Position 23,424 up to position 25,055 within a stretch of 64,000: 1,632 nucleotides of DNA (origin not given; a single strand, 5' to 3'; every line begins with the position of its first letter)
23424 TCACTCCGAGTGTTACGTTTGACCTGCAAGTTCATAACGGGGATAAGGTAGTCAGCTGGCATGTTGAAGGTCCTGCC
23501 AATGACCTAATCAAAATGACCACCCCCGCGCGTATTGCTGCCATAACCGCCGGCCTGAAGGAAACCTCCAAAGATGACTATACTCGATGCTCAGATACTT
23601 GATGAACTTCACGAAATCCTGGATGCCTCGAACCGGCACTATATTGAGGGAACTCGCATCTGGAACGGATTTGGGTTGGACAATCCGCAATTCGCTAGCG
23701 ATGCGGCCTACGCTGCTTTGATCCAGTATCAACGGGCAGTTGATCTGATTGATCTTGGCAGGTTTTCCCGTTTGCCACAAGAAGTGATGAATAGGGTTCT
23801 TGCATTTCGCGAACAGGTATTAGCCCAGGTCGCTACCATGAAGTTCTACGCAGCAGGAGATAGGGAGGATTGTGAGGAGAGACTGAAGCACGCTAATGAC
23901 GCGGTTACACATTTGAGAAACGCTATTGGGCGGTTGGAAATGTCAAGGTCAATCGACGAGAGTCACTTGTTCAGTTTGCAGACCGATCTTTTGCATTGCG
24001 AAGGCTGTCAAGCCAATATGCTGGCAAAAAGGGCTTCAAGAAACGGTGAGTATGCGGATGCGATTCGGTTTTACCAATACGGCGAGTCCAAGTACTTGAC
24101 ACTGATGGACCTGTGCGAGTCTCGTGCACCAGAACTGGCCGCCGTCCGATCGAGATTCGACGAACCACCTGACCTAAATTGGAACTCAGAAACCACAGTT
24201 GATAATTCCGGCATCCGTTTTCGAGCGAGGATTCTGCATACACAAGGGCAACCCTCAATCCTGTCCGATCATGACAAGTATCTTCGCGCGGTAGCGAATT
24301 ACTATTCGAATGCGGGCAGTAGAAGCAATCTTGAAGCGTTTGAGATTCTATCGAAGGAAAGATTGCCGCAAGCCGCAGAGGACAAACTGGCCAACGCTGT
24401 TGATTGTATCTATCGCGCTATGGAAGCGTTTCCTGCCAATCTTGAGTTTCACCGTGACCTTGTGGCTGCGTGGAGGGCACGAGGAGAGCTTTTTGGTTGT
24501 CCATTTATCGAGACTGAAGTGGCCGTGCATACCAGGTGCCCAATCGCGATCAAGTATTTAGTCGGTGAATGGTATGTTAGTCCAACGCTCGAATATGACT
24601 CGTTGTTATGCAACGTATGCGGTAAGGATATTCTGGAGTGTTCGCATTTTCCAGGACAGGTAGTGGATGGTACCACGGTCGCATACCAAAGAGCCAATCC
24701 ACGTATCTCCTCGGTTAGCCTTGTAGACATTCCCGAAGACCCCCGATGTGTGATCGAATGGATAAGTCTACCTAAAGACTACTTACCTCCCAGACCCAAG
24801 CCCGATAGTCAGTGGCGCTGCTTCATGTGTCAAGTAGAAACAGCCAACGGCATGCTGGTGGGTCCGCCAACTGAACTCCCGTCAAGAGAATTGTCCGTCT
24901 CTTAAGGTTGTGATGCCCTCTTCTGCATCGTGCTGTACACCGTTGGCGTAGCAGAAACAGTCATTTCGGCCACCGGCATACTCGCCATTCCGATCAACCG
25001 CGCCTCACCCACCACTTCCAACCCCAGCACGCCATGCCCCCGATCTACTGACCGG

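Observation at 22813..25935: AT-richer three-gene cassette of unknown function immediately downstream of the DUF499 ATPase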

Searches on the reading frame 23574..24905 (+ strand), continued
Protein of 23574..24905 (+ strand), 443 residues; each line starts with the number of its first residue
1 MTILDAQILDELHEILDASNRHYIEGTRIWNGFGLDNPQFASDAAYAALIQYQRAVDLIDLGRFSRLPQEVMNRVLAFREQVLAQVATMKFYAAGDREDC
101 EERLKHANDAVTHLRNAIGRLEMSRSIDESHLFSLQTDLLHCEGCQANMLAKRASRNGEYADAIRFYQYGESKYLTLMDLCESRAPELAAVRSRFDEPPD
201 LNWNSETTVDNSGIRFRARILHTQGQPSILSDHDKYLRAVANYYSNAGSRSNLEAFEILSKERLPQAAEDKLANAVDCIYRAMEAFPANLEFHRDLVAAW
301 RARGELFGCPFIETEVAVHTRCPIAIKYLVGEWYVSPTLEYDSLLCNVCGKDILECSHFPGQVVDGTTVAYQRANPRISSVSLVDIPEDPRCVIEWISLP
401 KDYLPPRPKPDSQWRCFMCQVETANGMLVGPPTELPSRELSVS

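Call 61: find_encoding_contigs(protein=P0047, flank=5000, max_places=3)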
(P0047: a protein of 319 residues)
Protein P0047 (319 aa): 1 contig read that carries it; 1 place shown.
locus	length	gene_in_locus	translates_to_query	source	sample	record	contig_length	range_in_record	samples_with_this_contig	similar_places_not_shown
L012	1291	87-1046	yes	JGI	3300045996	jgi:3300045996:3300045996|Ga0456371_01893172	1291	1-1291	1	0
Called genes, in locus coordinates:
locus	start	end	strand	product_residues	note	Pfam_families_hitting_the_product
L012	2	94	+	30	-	?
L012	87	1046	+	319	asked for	-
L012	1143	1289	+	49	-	?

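Call 62: find_encoding_contigs(protein=P0063, flank=5000, max_places=3)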
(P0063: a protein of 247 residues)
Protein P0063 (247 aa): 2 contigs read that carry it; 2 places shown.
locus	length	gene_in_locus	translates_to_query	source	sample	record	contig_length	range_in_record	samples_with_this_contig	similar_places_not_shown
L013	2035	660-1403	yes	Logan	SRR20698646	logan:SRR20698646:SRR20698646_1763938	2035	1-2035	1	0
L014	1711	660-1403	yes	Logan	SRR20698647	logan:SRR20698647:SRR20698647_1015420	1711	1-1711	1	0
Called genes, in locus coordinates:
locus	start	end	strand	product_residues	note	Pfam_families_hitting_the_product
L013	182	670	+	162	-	-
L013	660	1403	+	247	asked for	-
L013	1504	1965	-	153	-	PF00300:His_Phos_1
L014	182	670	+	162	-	-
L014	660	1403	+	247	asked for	-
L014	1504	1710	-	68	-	?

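Call 73: find_related_loci(query=A7, collection=genome_contigs, flank=6000)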
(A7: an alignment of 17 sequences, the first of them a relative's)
Query A7 (247 aa) in genome_contigs; peptide patterns used: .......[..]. (x = any residue, [..] = any of these).
148 stretches matched a pattern; 14 encode a relative of the query (tblastn E <= 1e-3); 14 distinct loci.
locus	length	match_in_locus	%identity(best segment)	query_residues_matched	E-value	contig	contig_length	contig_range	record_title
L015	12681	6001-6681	37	4-229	1e-52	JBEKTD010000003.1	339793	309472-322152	MAG: Sedimentisphaerales bacterium isolate SPRUCE 54 SPRUCE_54_3, whole genome shotgun sequence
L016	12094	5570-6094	40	68-240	2e-46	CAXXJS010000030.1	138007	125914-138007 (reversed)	MAG: Candidatus Latescibacterota bacterium isolate d54d2296-71c2-45af-80d9-7212e301404d genome assembly, contig: contig_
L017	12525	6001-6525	43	59-232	1e-45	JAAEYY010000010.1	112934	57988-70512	Bacterium isolate P03SST1bin.8 NODE_121_length_112934_cov_5.73472, whole genome shotgun sequence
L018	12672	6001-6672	36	11-226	6e-44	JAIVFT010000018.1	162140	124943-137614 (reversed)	Nostoc sp. CHAB 5824 NODE_18_length_162140_cov_53.963408, whole genome shotgun sequence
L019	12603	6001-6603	36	32-225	3e-41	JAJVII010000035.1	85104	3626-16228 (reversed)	MAG: Phycisphaerae bacterium isolate Bin_76R c_000000001164, whole genome shotgun sequence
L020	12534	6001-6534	36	62-231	2e-39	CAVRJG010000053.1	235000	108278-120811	MAG: uncultured Methanosarcinaceae archaeon isolate MFD05942.bin.1.278 genome assembly, contig: contig_42937, whole geno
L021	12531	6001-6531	34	56-230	1e-37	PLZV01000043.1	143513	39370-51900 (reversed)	MAG: Verrucomicrobia bacterium isolate palsa_1439 73.20120700_P3D.107_contig_62111, whole genome shotgun sequence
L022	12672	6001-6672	30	13-228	1e-36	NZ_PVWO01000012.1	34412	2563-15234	Chamaesiphon polymorphus CCALA 037 NODE_47_length_34412_cov_4.82959_ID_61492, whole genome shotgun sequence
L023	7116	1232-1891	33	15-229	5e-36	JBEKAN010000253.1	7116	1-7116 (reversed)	MAG: Verrucomicrobiota bacterium isolate SPRUCE 113 SPRUCE_113_253, whole genome shotgun sequence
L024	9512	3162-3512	40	128-244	8e-32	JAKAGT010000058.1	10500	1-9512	MAG: Bacteroidetes bacterium isolate WY2.bin60 NODE_10308_length_10500_cov_4.350525, whole genome shotgun sequence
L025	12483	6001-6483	38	56-216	1e-29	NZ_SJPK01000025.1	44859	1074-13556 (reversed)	Allorhodopirellula solitaria strain CA85 CA85_contig00025, whole genome shotgun sequence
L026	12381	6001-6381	37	91-216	3e-27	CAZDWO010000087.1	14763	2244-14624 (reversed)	MAG TPA_asm: uncultured Saprospiraceae bacterium isolate SRP268394_co1_102 genome assembly, contig: NODE_6724_length_147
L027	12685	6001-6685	43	9-237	3e-30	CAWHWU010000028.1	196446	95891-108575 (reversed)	MAG: uncultured Planctomycetaceae bacterium isolate MFD04434.bin.2.78 genome assembly, contig: contig_38616, whole genom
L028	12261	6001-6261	44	146-226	1e-20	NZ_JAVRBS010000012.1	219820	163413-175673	MAG: Nostoc sp. ChiVER01 contig_12, whole genome shotgun sequence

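Call 83: search_protein_families(library=pfam, proteins=[L018:5457-5984:+, L025:5300-5839:+, L015:5484-5999:+, L017:5331-5819:+, L023:689-1201:+, L018:5956-6684:+, L025:5827-6603:+, L015:5983-6702:+, L022:5037-5978:+, L021:5848-6606:+], max_evalue=0.1)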
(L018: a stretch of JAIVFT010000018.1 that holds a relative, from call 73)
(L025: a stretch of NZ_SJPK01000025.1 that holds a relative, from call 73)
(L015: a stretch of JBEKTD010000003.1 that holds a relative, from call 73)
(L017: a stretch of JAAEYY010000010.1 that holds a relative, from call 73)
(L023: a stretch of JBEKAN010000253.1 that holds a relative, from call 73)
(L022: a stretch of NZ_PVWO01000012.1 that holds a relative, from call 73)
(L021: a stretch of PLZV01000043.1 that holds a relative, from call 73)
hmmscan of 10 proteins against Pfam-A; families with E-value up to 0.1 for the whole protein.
L018:5457-5984:+ (175 aa): 0 families

L025:5300-5839:+ (179 aa): 0 families

L015:5484-5999:+ (171 aa): 0 families

L017:5331-5819:+ (162 aa): 0 families

L023:689-1201:+ (170 aa): 0 families

L018:5956-6684:+ (242 aa): 0 families

L025:5827-6603:+ (258 aa): 0 families

L015:5983-6702:+ (239 aa): 0 families

L022:5037-5978:+ (313 aa): 0 families

L021:5848-6606:+ (252 aa): 0 families

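Call 84: search_protein_families(library=ncbifam, proteins=[L018:5457-5984:+, L025:5300-5839:+, L018:5956-6684:+, L025:5827-6603:+, L022:5037-5978:+, L022:5950-6678:+, P0056, P0044], max_evalue=0.1)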
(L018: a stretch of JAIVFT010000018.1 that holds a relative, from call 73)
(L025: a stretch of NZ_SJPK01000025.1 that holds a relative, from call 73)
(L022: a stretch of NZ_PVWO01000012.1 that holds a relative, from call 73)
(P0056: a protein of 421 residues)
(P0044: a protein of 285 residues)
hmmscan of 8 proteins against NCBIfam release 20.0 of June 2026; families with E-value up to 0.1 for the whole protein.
L018:5457-5984:+ (175 aa): 1 family
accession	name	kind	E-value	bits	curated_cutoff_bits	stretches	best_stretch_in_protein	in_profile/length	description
NF052419.1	LA7_P22_fam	equivalog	0.0057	16.6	280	1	103-169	127-192/201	LA7/P22 family lipoprotein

L025:5300-5839:+ (179 aa): 0 families

L018:5956-6684:+ (242 aa): 0 families

L025:5827-6603:+ (258 aa): 0 families

L022:5037-5978:+ (313 aa): 1 family
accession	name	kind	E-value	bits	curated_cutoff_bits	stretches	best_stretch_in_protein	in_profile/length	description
NF042952.1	MFR_FeS_SdhB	equivalog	0.062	12.3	600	1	134-164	84-114/320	8-methylmenaquinol:fumarate reductase iron-sulfur subunit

L022:5950-6678:+ (242 aa): 1 family
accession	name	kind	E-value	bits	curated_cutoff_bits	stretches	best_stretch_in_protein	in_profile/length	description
TIGR01993.1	Pyr-5-nucltdase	equivalog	0.0095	15.7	142.9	1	3-58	7-62/183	pyrimidine 5'-nucleotidase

P0056 (421 aa): 0 families

P0044 (285 aa): 0 families

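Call 85: search_protein_families(library=padloc, proteins=[L018:5457-5984:+, L025:5300-5839:+, L015:5484-5999:+, L018:5956-6684:+, L025:5827-6603:+, L015:5983-6702:+, P0063, P0056, P0044, P0047], max_evalue=0.1)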
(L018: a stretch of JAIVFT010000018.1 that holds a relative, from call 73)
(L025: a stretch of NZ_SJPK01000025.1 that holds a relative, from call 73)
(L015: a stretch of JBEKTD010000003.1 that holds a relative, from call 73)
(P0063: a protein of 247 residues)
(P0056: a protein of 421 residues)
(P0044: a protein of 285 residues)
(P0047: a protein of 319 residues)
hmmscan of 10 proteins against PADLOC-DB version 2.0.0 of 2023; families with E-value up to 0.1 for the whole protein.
L018:5457-5984:+ (175 aa): 0 families

L025:5300-5839:+ (179 aa): 0 families

L015:5484-5999:+ (171 aa): 0 families

L018:5956-6684:+ (242 aa): 0 families

L025:5827-6603:+ (258 aa): 0 families

L015:5983-6702:+ (239 aa): 0 families

P0063 (247 aa): 0 families

P0056 (421 aa): 0 families

P0044 (285 aa): 0 families

P0047 (319 aa): 0 families

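Call 91: search_dna_similar(query=window:23574-24905:+, collection=plasmids, mode=protein, max_evalue=0.001, max_rows=10)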
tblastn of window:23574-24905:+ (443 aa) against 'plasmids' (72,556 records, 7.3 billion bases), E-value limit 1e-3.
No match.

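Call 92: search_dna_similar(query=window:23574-24905:+, collection=phages, mode=protein, max_evalue=0.001, max_rows=10)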
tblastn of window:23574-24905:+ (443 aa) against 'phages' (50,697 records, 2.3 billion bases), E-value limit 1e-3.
No match.

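Call 95: search_protein_families(library=pfam, alignment_id=A8, max_evalue=0.00001)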
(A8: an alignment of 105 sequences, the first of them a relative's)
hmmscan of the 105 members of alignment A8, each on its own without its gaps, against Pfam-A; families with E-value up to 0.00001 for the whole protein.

A. member 1, L015:847-1407:+ (186 aa): 0 families

B. families by the number of members that match (of 105 scanned): 92 families (the first 25 are shown)
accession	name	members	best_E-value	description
PF01255.24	Prenyltransf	2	1.6e-91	Putative undecaprenyl diphosphate synthase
PF02384.22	N6_Mtase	2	1.3e-78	N-6 DNA Methylase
PF04966.18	OprB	2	1.6e-37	Carbohydrate-selective porin, OprB family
PF01769.21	MgtE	2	1.2e-21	Divalent cation transporter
PF18962.6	Por_Secre_tail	2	4.1e-15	Secretion system C-terminal sorting domain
PF05685.18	Uma2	2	2.1e-12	Putative restriction endonuclease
PF00931.28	NB-ARC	2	2.1e-07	NB-ARC domain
PF00395.25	SLH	2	8.4e-07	S-layer homology domain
PF03971.19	IDH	1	0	Monomeric isocitrate dehydrogenase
PF00821.23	PEPCK_GTP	1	2.1e-157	Phosphoenolpyruvate carboxykinase C-terminal P-loop domain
PF13701.12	DDE_Tnp_1_4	1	1.4e-156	Transposase DDE domain group 1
PF02781.21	G6PD_C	1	6.5e-129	Glucose-6-phosphate dehydrogenase, C-terminal domain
PF00208.27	ELFV_dehydrog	1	2.1e-89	Glutamate/Leucine/Phenylalanine/Valine dehydrogenase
PF20473.4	MmeI_Mtase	1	3.5e-89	MmeI, DNA-methyltransferase domain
PF24736.1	DUF7687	1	9e-87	Domain of unknown function (DUF7687)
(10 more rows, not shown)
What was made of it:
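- Short-form loci: R-M methylases, MmeI, Uma2, NB-ARC and a transposase, alongside housekeeping genes (call 95). Many neighbours in the wider family are housekeeping genes such as IDH, PEPCK, G6PD and prenyltransferase (call 95). Half or more of the neighbours in short-form loci are ordinary metabolic genes (call 95).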

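Call 97: fold_search(model_id=the predicted structure, library=viral)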
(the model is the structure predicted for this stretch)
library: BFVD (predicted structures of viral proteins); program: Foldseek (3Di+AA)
matches with E <= 10: 525; with E <= 0.001: 1
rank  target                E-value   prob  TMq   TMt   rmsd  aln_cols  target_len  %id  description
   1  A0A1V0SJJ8            7.2e-04  1.00  0.16  0.23  16.7       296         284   12  Gamma-soluble NSF attachment protein [Klosneuvirus KNV1]
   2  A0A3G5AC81            4.9e-03  0.75  0.13  0.19  20.2       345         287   10  Putative alpha-soluble NSF attachment protein-like [Hyperionvirus sp.]
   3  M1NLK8                5.9e-03  0.97  0.21  0.25  13.2       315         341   11  Repeat protein [Moumouvirus goulette]
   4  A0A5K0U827            6.7e-03  0.93  0.18  0.22  20.9       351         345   10  Gamma-soluble NSF attachment protein (Fragment) [Yasminevirus sp. GU-2018]
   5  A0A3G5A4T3            8.5e-03  0.60  0.13  0.10  17.0       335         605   10  RING-type domain-containing protein [Harvfovirus sp.]
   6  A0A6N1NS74            9.3e-03  0.98  0.17  0.22  19.6       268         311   11  Gamma-soluble NSF attachment protein [Tupanvirus deep ocean]
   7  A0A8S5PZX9            1.3e-02  0.84  0.18  0.14  14.3       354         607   12  Serine-pyruvate aminotransferase [Siphoviridae sp. ctOCb13]
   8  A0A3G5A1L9            1.3e-02  0.54  0.13  0.15  17.9       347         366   10  Tetratricopeptide repeat protein [Harvfovirus sp.]
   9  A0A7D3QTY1            1.5e-02  0.90  0.16  0.23  20.8       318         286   10  Soluble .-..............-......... factor [Fadolivirus FV1/VV64]
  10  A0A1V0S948            1.7e-02  0.38  0.11  0.12  22.6       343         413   11  TPR repeat protein [Catovirus CTV1]
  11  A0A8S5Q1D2            2.4e-02  0.57  0.15  0.13  16.3       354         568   13  Response regulator protein [Siphoviridae sp. ctOCb13]
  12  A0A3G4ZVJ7            2.6e-02  0.33  0.11  0.14  26.0       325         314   11  Sel1 repeat protein [Edafosvirus sp.]
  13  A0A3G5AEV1            2.9e-02  0.69  0.17  0.15  16.2       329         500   12  Uncharacterized protein [Hyperionvirus sp.]
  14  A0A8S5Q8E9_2          3.6e-02  0.51  0.14  0.06  29.5       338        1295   11  Minor tail protein [Siphoviridae sp. ctdVv30]
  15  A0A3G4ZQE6            3.8e-02  0.54  0.14  0.14  16.5       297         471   12  TPR repeat protein [Barrevirus sp.]
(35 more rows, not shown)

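Call 99: find_related_loci(query=A2, collection=metagenome_contigs, flank=8000)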
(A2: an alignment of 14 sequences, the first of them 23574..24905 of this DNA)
Query A2 (443 aa) in metagenome_contigs; peptide patterns used: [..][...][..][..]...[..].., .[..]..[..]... (x = any residue, [..] = any of these).
85 stretches matched a pattern; 2 encode a relative of the query (tblastn E <= 1e-3); 2 distinct loci.
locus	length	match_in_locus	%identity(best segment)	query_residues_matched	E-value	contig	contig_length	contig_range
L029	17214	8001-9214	46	16-423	1e-97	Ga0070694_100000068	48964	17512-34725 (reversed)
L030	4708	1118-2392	31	9-425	2e-61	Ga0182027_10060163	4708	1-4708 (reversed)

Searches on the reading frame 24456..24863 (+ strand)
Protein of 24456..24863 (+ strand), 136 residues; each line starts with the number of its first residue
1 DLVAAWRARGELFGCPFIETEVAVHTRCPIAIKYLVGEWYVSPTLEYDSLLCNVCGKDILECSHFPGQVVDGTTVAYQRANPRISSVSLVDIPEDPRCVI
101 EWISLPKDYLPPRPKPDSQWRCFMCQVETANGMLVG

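Call 69: search_solved_structures(query=A6, max_evalue=10, show_alignments=3)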
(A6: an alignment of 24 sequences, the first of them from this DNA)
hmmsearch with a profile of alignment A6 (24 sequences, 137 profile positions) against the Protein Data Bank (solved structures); distinct sequences matched with E-value up to 10: 4.
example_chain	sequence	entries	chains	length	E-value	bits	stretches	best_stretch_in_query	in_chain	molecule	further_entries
8ymz_E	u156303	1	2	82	0.032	17.4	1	20-64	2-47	Zinc finger and BTB domain-containing protein 43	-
2csh_A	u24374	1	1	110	0.038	17.2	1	17-64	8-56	Zinc finger protein 297B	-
6og4_A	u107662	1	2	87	0.33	14.2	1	53-73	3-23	Plasminogen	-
9kh2_A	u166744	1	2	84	6.8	9.9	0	39-56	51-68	Zinc finger and BTB domain-containing protein 20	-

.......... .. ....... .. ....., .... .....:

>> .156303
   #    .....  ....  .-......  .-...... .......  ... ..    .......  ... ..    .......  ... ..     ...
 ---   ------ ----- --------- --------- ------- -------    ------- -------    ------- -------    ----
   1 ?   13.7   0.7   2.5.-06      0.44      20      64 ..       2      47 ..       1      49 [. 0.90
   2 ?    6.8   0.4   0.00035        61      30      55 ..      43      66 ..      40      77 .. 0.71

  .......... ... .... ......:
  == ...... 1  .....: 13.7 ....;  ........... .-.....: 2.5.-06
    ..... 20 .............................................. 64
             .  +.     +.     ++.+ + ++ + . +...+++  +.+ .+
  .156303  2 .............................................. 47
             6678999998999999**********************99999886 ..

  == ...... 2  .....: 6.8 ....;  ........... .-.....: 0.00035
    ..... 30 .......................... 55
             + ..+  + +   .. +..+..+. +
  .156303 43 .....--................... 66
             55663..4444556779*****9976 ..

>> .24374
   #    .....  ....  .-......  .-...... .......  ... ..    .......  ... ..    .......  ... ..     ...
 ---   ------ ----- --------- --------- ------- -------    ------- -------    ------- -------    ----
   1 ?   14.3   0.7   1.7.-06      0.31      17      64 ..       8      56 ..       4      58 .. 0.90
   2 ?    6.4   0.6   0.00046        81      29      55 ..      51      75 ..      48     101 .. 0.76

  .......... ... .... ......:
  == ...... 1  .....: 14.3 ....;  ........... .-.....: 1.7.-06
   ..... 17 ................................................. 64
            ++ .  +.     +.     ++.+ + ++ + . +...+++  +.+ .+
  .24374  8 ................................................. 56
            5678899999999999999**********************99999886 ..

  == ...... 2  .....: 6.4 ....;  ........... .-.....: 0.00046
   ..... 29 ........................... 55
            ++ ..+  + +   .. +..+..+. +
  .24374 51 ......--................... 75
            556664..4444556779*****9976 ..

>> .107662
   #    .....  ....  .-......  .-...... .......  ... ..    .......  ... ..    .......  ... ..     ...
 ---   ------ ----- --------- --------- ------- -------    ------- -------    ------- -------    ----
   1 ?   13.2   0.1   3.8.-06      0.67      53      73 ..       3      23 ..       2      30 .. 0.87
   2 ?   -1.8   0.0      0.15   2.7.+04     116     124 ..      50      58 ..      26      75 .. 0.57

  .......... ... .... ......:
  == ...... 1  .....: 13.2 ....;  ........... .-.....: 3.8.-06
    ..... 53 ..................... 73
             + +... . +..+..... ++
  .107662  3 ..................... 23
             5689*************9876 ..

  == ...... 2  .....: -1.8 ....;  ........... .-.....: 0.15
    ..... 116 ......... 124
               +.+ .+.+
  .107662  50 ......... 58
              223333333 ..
